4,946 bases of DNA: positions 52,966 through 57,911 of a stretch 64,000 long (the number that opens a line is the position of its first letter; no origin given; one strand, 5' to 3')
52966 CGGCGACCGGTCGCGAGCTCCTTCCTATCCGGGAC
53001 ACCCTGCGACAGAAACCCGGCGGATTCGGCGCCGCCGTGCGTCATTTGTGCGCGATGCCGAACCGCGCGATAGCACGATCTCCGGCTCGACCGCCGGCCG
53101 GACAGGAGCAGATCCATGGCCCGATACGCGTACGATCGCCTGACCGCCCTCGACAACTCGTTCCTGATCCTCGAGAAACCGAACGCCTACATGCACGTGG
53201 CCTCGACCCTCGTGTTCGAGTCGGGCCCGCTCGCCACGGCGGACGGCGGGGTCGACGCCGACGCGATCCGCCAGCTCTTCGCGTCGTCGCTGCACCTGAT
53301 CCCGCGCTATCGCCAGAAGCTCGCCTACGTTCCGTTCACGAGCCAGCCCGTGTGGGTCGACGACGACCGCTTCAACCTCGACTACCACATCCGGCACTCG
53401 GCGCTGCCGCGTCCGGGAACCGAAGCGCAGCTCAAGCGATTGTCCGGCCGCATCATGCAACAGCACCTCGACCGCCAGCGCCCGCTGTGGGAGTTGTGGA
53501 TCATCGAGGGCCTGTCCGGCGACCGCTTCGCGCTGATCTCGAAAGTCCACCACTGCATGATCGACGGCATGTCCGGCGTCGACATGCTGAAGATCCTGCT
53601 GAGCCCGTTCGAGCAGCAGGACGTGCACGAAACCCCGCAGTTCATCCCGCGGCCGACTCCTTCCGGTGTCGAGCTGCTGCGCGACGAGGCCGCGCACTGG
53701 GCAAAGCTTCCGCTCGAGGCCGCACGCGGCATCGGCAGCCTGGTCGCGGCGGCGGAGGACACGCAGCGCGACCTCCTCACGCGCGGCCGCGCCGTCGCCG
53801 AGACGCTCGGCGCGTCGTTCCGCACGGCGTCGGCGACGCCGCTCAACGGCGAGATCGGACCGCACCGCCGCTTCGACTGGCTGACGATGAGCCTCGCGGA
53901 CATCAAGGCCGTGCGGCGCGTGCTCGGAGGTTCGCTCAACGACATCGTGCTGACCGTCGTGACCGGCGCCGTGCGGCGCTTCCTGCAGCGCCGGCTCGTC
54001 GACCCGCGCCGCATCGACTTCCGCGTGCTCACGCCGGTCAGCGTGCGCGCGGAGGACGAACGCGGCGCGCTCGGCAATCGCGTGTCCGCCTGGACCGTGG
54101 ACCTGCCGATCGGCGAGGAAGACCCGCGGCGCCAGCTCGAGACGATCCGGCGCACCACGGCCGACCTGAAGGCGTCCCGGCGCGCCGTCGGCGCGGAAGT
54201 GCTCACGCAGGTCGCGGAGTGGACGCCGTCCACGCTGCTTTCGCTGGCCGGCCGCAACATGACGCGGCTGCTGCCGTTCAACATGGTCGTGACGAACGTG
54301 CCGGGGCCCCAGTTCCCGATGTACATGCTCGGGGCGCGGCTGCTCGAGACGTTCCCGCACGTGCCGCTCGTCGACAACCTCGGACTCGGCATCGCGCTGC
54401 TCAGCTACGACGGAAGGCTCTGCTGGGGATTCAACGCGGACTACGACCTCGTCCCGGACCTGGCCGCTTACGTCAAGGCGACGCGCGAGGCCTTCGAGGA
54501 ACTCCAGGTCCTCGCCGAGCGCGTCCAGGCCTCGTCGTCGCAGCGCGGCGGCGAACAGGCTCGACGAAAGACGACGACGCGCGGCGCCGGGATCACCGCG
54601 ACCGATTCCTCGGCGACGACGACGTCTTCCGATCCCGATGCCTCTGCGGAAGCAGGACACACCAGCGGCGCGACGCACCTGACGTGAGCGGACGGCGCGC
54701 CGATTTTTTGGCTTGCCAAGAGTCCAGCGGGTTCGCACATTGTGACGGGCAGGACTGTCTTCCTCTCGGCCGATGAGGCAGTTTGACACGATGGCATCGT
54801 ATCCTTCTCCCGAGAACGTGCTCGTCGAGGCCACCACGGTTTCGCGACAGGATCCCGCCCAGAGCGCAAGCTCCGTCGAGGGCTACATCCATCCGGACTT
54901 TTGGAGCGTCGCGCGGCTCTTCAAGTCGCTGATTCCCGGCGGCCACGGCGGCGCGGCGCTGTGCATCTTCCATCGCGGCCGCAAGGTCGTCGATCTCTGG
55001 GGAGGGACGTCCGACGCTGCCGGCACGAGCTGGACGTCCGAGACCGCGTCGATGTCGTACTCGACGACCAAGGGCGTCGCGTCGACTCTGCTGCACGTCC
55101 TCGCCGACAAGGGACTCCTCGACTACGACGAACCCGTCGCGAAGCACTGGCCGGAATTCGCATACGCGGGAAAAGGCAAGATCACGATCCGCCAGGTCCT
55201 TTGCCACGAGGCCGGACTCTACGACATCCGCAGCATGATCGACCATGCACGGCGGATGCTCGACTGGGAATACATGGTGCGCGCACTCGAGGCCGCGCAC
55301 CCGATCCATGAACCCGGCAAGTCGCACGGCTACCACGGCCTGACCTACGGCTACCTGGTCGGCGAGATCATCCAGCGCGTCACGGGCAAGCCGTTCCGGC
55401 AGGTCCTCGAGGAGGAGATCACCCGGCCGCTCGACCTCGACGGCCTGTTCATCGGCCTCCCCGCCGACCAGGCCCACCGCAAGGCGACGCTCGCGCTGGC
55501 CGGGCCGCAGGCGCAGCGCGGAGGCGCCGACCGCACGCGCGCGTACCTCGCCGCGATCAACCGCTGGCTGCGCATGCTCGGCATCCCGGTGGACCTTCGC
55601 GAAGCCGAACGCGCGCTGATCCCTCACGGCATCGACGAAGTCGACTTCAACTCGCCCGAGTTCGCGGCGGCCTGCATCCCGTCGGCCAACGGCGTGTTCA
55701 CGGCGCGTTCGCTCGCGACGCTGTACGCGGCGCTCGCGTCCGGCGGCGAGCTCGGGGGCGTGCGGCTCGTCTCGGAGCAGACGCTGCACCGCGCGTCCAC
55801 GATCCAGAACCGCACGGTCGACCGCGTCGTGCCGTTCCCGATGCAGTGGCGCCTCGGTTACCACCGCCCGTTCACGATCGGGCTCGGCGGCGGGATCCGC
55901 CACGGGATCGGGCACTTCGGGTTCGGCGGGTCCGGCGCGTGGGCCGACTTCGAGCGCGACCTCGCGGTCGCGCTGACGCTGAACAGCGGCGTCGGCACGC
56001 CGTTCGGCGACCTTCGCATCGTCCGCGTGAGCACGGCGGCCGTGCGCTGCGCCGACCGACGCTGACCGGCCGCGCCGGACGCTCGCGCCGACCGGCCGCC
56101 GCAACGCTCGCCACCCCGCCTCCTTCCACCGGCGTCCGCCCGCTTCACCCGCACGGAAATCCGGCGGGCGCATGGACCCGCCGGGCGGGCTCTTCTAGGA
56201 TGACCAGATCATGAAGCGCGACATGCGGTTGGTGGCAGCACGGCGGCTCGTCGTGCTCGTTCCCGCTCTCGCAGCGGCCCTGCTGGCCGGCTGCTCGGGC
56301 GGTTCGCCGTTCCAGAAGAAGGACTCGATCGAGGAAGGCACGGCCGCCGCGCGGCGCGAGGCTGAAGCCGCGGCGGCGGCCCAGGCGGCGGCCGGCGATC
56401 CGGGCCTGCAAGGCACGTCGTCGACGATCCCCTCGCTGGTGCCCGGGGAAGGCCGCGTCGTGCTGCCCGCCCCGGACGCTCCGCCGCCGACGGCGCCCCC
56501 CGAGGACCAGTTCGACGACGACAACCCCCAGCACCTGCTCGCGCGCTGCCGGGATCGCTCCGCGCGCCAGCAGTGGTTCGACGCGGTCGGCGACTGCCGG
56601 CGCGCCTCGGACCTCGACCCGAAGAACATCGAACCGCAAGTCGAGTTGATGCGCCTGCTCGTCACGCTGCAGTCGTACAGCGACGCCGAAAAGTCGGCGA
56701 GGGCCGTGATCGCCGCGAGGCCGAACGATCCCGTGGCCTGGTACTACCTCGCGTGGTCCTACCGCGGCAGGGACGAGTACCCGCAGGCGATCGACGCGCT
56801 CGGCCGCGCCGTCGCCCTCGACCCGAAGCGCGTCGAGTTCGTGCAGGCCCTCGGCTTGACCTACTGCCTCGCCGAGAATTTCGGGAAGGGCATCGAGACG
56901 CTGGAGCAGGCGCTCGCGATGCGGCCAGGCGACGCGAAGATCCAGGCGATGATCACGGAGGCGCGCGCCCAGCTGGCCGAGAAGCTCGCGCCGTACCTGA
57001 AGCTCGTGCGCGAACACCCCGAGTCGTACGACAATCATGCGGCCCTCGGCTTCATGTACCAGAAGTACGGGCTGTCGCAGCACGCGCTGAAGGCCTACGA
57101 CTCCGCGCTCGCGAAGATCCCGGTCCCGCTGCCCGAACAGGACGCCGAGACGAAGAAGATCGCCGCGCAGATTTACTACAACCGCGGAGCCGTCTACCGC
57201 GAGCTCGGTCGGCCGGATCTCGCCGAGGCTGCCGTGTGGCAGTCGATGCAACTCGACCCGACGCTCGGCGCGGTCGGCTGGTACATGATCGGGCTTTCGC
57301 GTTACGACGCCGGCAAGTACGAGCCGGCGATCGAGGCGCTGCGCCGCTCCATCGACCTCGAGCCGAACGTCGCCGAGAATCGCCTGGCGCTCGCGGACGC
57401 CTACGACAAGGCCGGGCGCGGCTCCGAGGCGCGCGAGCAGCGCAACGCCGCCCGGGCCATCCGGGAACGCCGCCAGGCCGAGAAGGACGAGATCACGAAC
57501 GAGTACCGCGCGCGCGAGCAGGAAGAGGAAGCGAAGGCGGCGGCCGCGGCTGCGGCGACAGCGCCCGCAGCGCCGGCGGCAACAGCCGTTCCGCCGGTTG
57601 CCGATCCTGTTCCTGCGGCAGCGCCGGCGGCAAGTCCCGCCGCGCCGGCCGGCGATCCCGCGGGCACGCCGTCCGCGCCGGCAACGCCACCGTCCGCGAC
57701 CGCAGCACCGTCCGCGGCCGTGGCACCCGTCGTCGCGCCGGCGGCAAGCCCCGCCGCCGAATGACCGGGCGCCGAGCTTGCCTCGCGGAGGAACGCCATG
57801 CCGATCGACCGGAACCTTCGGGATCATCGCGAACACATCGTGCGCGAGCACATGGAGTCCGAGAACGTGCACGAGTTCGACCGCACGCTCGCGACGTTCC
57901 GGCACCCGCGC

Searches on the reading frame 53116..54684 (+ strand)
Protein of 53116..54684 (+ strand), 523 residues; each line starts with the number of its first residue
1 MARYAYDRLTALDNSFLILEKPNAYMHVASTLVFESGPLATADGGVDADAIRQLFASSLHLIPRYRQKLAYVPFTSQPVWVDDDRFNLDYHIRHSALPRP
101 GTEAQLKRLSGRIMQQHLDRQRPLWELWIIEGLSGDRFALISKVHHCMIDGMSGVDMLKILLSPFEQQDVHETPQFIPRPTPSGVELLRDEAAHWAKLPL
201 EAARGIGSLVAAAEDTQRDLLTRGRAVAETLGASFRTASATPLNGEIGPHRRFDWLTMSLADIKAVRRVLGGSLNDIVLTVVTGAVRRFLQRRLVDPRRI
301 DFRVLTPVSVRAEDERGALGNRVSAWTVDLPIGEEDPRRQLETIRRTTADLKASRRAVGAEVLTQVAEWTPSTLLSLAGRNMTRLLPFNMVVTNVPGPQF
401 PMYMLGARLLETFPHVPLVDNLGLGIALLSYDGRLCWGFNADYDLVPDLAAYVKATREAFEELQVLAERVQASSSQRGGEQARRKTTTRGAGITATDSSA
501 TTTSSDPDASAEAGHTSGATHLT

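Call 32: search_protein_families(library=ncbifam, proteins=[window:53116-54684:+], max_evalue=1e-25)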
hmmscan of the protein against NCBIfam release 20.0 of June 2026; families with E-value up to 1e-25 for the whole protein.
window:53116-54684:+ (523 aa): 1 family
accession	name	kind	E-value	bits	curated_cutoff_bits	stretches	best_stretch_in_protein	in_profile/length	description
TIGR02946.1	acyl_WS_DGAT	subfamily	5.8e-129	430.9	309.95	1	9-465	1-451/453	wax ester/triacylglycerol synthase family O-acyltransferase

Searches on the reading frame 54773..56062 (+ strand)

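Call 32: search_protein_families(library=ncbifam, proteins=[window:54773-56062:+], max_evalue=1e-25)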
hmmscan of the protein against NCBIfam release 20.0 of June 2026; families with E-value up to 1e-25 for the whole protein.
window:54773-56062:+ (430 aa): 2 families
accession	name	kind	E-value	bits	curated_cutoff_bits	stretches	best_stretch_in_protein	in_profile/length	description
NF052353.1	EstBLacLipLMycb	equivalog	1.4e-82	277.8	650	1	27-404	7-369/420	esterase/beta-lactamase LipL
NF038269.1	lipase_LipE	equivalog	1.8e-45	155.8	750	1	42-403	30-380/407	lipase LipE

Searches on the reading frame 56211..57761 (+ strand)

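Call 32: search_protein_families(library=ncbifam, proteins=[window:56211-57761:+], max_evalue=1e-25)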
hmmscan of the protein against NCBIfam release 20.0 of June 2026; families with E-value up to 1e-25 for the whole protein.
window:56211-57761:+ (517 aa): 0 families

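Call 52: search_protein_families(library=pfam, proteins=[window:56211-57761:+], max_evalue=0.000001)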
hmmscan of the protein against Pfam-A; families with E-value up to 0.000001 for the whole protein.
window:56211-57761:+ (517 aa): 11 families
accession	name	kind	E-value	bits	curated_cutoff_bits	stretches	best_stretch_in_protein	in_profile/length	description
PF00515.34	TPR_1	-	6.3e-25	86.4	27.8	0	175-206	2-33/34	Tetratricopeptide repeat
PF13431.12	TPR_17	-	2.6e-17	62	24.4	0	165-194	4-33/34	Tetratricopeptide repeat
PF07719.23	TPR_2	-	1.2e-15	56.7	27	0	176-206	3-33/34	Tetratricopeptide repeat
PF23914.1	TPR_CcmH_CycH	-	1e-12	48.6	42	0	354-429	50-122/158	Cytochrome c-type biogenesis protein H TPR domain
PF13424.12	TPR_12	-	4.4e-12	46.5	30.1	0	319-383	3-74/77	Tetratricopeptide repeat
PF14559.12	TPR_19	-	1.9e-11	44.5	25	0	366-410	3-47/68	Tetratricopeptide repeat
PF13414.12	TPR_11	-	5.8e-11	42.3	26.8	0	361-402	1-42/42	TPR repeat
PF13181.12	TPR_8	-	7.2e-11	41.8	25.7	0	357-386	4-33/34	Tetratricopeptide repeat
PF13432.12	TPR_16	-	2.3e-10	41.2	32.7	0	148-206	5-63/65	Tetratricopeptide repeat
PF13428.12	TPR_14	-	7.2e-10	39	23.5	0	174-215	1-42/44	Tetratricopeptide repeat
PF12895.13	ANAPC3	-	1.3e-09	38.6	27.2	0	154-232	3-80/82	Anaphase-promoting complex, cyclosome, subunit 3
